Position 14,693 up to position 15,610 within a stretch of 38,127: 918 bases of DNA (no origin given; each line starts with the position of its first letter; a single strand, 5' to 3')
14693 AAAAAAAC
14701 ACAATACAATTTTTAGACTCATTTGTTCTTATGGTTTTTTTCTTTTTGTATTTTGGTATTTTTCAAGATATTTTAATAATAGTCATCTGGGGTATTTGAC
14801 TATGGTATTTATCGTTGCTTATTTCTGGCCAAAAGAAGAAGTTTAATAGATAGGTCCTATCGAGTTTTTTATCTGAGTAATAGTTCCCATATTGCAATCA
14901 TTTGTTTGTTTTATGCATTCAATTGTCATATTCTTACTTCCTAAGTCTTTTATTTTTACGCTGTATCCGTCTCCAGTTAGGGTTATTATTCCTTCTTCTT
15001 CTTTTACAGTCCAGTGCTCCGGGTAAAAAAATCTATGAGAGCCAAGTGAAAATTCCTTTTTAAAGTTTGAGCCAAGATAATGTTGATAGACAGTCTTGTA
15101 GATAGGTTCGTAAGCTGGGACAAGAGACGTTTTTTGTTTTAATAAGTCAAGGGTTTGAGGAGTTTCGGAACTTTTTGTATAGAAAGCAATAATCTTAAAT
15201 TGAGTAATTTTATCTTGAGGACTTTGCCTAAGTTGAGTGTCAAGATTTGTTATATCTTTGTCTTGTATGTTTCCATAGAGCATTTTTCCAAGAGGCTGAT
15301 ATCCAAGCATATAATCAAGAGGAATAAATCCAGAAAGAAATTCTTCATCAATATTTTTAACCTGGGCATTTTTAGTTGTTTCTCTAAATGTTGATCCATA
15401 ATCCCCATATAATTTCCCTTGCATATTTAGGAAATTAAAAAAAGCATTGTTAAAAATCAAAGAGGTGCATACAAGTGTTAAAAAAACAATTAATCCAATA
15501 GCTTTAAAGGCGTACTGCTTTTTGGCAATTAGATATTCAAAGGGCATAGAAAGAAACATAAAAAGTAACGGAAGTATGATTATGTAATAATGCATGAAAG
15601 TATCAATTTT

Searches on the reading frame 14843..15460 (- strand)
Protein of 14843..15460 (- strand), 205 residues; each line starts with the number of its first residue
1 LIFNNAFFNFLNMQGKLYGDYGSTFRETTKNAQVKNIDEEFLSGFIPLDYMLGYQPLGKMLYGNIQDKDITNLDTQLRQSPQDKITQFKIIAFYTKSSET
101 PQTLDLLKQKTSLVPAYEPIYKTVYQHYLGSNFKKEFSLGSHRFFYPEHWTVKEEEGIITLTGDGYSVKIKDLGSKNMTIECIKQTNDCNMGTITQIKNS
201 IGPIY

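Call 51: search_protein_families(library=pfam, proteins=[window:14843-15460:-], max_evalue=10)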
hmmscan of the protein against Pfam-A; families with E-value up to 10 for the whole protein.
window:14843-15460:- (205 aa): 1 family
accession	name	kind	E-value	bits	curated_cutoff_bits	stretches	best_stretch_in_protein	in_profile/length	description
PF15217.11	TSC21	-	0.0058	17.4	25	1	50-80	11-41/170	TSC21 family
